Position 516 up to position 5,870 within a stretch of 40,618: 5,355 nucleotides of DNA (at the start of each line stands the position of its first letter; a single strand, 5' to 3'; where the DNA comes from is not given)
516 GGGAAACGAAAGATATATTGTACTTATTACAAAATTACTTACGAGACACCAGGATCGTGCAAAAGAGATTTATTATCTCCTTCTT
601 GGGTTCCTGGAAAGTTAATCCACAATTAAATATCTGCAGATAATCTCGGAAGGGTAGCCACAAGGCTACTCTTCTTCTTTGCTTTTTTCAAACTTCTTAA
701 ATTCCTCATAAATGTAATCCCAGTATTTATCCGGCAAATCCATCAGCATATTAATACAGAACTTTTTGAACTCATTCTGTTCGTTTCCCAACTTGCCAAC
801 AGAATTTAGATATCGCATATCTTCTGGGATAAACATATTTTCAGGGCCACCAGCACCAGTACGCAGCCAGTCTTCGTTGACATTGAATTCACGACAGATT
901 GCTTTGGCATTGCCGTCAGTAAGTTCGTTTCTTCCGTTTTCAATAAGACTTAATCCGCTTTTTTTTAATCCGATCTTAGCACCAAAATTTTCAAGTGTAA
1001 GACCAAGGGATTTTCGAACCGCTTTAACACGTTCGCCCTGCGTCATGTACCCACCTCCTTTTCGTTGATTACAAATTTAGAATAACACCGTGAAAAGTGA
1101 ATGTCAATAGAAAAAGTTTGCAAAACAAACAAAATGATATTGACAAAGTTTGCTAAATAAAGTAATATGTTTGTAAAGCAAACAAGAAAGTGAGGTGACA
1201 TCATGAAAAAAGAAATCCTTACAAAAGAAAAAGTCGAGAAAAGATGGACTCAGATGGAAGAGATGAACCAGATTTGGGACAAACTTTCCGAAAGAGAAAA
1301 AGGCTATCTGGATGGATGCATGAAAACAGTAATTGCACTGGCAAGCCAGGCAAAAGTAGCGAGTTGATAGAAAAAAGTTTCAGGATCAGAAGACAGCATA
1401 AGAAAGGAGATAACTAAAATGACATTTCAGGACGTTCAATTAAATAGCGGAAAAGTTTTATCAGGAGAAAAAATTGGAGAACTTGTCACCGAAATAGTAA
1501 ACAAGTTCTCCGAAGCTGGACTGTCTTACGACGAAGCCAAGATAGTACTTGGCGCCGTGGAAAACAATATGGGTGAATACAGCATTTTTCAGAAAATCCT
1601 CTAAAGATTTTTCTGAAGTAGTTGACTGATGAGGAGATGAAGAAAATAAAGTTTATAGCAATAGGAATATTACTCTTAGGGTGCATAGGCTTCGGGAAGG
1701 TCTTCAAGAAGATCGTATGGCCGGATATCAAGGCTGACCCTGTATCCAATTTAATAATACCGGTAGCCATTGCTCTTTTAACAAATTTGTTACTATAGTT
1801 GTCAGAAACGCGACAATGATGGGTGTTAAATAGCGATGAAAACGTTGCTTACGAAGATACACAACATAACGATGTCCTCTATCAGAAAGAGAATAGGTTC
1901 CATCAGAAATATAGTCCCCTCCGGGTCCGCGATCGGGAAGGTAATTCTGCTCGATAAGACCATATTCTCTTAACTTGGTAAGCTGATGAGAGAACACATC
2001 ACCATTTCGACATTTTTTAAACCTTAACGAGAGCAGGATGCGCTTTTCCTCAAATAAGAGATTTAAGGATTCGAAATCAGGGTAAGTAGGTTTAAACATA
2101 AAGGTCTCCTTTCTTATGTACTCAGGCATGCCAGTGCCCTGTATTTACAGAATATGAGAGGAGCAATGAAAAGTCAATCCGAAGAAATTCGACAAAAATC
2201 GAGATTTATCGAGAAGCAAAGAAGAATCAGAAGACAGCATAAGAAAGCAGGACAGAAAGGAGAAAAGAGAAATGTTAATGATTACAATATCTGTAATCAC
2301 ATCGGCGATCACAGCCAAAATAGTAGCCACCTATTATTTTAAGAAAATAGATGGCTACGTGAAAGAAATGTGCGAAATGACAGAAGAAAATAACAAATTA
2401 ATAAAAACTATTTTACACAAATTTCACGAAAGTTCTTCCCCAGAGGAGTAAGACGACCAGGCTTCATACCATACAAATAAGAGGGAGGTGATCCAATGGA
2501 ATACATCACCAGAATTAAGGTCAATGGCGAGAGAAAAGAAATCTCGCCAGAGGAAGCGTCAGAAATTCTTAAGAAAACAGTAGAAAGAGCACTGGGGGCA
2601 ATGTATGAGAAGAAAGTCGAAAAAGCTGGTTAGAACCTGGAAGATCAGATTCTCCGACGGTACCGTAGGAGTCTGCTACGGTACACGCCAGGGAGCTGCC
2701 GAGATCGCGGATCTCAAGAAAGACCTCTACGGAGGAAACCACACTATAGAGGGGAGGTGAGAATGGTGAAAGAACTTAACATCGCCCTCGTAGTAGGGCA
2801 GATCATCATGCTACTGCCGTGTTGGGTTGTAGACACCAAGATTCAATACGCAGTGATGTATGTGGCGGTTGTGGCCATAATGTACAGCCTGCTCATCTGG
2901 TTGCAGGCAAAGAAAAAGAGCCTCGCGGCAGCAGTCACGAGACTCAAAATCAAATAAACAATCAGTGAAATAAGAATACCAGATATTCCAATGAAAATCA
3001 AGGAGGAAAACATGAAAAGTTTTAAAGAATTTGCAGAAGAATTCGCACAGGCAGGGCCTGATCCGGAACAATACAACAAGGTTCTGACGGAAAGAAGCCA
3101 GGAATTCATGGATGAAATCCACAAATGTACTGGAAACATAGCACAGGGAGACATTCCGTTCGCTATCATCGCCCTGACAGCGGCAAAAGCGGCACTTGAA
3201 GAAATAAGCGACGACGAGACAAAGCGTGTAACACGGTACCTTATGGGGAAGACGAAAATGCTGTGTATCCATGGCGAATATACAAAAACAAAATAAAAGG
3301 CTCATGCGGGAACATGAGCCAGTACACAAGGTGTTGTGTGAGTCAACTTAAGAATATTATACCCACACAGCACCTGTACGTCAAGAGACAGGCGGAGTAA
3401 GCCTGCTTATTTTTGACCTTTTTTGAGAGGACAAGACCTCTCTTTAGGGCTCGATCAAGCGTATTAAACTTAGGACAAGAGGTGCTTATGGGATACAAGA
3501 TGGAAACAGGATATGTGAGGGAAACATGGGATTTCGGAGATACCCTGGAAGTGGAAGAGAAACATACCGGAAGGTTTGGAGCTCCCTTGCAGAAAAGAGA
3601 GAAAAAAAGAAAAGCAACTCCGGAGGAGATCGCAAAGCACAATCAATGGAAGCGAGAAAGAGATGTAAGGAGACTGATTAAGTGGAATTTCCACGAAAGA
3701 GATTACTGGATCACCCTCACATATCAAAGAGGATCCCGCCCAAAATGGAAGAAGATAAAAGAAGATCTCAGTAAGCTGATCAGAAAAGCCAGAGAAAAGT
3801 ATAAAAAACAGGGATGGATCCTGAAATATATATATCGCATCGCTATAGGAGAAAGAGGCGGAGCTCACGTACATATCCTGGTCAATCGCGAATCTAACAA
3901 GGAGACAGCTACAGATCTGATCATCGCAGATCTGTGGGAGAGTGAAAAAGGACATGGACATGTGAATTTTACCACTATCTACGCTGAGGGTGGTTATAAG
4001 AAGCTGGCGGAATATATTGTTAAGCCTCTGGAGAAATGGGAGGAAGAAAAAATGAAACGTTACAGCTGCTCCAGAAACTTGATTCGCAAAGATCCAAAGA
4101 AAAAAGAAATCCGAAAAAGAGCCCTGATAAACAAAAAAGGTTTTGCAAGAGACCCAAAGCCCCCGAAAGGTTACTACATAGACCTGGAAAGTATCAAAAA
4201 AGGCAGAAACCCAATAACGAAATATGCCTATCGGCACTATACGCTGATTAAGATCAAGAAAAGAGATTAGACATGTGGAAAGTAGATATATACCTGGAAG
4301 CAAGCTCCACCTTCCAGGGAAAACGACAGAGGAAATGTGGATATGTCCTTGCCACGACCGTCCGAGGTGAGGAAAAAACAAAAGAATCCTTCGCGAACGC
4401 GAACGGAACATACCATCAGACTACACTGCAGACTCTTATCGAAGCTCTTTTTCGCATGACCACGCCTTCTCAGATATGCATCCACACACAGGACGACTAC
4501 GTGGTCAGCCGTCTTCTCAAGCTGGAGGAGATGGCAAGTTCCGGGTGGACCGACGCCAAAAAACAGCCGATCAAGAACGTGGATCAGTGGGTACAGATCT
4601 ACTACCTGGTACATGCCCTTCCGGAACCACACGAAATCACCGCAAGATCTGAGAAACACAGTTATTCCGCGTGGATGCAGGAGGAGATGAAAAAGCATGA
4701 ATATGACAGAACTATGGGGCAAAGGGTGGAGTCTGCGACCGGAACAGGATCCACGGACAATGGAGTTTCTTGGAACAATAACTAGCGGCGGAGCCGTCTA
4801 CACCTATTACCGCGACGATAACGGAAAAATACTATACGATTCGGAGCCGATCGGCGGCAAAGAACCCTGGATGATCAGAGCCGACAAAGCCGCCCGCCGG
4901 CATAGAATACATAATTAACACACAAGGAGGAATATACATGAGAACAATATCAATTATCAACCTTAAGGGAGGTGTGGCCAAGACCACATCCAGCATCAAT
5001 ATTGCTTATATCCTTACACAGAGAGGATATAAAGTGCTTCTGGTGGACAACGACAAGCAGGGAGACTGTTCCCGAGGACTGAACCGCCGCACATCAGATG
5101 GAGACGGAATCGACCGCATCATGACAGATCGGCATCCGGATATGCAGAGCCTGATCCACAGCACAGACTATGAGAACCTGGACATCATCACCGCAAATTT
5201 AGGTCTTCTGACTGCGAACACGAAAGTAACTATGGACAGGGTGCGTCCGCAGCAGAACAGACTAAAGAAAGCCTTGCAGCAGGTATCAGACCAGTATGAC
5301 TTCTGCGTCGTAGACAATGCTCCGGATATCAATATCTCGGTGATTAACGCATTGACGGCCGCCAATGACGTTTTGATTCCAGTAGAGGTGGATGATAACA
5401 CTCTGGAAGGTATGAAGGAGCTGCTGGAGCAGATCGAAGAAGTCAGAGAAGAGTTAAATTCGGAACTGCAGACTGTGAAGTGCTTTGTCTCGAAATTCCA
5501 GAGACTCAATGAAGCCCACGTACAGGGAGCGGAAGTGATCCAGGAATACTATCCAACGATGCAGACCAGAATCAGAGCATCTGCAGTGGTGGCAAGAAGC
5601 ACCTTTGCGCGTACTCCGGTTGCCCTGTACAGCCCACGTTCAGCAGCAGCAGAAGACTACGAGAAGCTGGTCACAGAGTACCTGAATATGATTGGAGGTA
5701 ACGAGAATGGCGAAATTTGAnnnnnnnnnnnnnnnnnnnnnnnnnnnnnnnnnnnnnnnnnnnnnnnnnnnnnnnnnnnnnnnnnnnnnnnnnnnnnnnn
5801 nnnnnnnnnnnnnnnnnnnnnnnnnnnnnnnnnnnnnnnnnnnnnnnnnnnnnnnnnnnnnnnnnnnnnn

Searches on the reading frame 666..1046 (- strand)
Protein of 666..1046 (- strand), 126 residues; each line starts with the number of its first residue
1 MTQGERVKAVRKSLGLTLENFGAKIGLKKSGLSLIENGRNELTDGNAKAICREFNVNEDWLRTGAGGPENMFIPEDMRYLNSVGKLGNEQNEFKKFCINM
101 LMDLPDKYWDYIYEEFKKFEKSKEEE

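Call 13: search_protein_families(library=pfam, proteins=[window:666-1046:-], max_evalue=0.01)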
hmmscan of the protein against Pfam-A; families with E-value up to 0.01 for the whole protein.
window:666-1046:- (126 aa): 4 families
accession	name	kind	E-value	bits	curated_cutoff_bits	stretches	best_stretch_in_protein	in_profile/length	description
PF01381.28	HTH_3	-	2.7e-12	47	23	1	7-61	1-55/55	Helix-turn-helix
PF12844.13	HTH_19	-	9.2e-11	41.9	30.2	1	4-66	1-63/64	Helix-turn-helix domain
PF13560.12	HTH_31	-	1.9e-05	25.3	27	1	4-56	3-56/64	Helix-turn-helix domain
PF22495.2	HTH_92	-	0.0052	16.5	27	0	8-40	1-33/45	RsaL-like HTH domain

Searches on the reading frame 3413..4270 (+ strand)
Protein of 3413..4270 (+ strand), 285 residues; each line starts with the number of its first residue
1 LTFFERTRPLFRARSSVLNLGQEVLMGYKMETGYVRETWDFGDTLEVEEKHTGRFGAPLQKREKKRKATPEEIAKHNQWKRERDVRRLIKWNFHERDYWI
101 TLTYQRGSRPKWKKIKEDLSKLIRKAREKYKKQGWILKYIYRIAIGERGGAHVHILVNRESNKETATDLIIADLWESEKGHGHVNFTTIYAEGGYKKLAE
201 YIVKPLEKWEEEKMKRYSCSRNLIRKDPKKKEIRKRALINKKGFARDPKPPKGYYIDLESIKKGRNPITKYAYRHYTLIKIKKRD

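Call 12: search_protein_families(library=pfam, proteins=[window:3413-4270:+], max_evalue=0.01)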
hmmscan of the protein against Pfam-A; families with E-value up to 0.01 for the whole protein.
window:3413-4270:+ (285 aa): 1 family
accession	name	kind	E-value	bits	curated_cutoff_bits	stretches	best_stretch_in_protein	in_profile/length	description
PF23343.2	REP_ORF2-G2P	-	1.5e-12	48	27.8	1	97-204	1-97/99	Replication-associated protein ORF2/G2P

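Call 22: search_protein_families(library=ncbifam, proteins=[window:3413-4270:+], max_evalue=0.01)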
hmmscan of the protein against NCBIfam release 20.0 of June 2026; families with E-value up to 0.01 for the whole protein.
window:3413-4270:+ (285 aa): 0 families

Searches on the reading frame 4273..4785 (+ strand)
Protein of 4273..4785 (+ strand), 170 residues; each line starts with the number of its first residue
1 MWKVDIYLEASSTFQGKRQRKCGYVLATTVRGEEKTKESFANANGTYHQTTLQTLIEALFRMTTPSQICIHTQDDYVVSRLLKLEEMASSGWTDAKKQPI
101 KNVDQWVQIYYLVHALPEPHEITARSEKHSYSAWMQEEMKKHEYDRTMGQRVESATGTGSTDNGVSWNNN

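Call 12: search_protein_families(library=pfam, proteins=[window:4273-4785:+], max_evalue=0.01)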
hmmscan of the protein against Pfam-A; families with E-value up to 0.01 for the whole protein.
window:4273-4785:+ (170 aa): 0 families

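Call 22: search_protein_families(library=ncbifam, proteins=[window:4273-4785:+], max_evalue=0.01)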
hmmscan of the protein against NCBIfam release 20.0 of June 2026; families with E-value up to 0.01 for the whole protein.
window:4273-4785:+ (170 aa): 2 families
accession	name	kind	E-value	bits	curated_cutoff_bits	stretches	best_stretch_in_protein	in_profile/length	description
NF001236.0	PRK00203.1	equivalog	2.6e-09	36.8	160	1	22-114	20-112/151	ribonuclease HI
NF006433.0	PRK08719.1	subfamily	0.00082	19.2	170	1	6-112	7-114/147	ribonuclease H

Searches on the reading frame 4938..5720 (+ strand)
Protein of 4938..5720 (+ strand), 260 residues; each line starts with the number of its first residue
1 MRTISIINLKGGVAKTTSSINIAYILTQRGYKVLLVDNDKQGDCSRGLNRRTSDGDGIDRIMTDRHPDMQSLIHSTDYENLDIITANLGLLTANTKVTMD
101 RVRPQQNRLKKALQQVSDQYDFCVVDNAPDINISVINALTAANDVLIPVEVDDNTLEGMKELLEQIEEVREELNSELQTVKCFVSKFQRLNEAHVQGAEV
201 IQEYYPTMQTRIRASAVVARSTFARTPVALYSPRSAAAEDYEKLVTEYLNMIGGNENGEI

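Call 12: search_protein_families(library=pfam, proteins=[window:4938-5720:+], max_evalue=0.01)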
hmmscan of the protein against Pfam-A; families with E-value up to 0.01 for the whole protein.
window:4938-5720:+ (260 aa): 8 families
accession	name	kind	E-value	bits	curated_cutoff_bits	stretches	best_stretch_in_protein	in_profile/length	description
PF13614.12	AAA_31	-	6.9e-45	153.6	27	1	1-178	1-176/177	AAA domain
PF01656.29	CbiA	-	5.2e-16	59.2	25.4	1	4-209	1-107/125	CobQ/CobB/MinD/ParA nucleotide binding domain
PF10609.15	ParA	-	4.7e-09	36.5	27.1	1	3-149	5-144/246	NUBPL iron-transfer P-loop NTPase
PF06564.18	CBP_BcsQ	-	4.8e-08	33.3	21.3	1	1-245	1-230/234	Cellulose biosynthesis protein BcsQ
PF02374.21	ArsA_ATPase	-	4e-06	26.7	24.3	1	7-39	6-38/305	Anion-transporting ATPase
PF09140.17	MipZ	-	7.4e-06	25.9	20.7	1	4-149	3-129/262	ATPase MipZ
PF00142.24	Fer4_NifH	-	0.00026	21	25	1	9-46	7-44/271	4Fe-4S iron sulfur cluster binding proteins, NifH/frxC family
PF07015.17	VirC1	-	0.0056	16.5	24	0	1-41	1-41/231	VirC1 protein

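Call 22: search_protein_families(library=ncbifam, proteins=[window:4938-5720:+], max_evalue=0.01)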
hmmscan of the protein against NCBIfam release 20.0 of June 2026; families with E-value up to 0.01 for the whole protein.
window:4938-5720:+ (260 aa): 28 families (the best 25 are shown)
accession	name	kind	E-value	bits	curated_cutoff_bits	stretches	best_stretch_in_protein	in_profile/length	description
NF041546.1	ParA_partition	equivalog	7.7e-27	94.2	180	2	3-65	1-63/203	ParA family partition ATPase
TIGR03453.1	partition_RepA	equivalog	2.3e-25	89.3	348.45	1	2-175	105-290/387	plasmid partitioning protein RepA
TIGR03371.1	cellulose_yhjQ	equivalog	1.7e-19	70.3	157.85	1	1-244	1-237/246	cellulose biosynthesis protein BcsQ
NF041283.1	PrgP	equivalog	9.2e-16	58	400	1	2-165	3-169/297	ParA superfamily DNA segregation protein PrgP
TIGR01007.1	eps_fam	subfamily_domain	6e-15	55.3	108.05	1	2-165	18-177/204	polysaccharide biosynthesis tyrosine autokinase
NF010259.0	PRK13705.1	equivalog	6.1e-14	51.8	725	1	4-151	109-266/388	plasmid-partitioning protein SopA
NF010443.0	PRK13869.1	subfamily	2.1e-13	49.8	446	1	3-159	123-291/405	plasmid-partitioning protein RepA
TIGR01968.1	minD_bact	equivalog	2.1e-12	47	212.9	1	3-168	3-160/261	septum site-determining protein MinD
TIGR01969.1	minD_arch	subfamily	3.8e-12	45.9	201.75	2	97-247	85-229/251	cell division ATPase MinD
NF047398.1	AAA_KGGVGR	domain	3.3e-09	37.3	90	1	2-39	3-40/190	KGGVGR-motif variant AAA ATPase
NF008079.0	PRK10818.1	equivalog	9.3e-08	31.7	508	1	2-150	3-144/270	septum site-determining protein MinD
NF009701.0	PRK13230.1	subfamily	5.1e-07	29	350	1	3-82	3-83/291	nitrogenase reductase-like protein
TIGR00345.1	GET3_arsA_TRC40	subfamily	1.6e-06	27.9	135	1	10-39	5-34/299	TRC40/GET3/ArsA family transport-energizing ATPase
NF041136.1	MrpORP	equivalog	1.6e-06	27.6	450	1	3-147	7-145/365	iron-sulfur cluster carrier protein MrpORP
TIGR03029.1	EpsG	equivalog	3.1e-06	26.5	313.8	1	4-169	106-263/274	chain length determinant protein tyrosine kinase EpsG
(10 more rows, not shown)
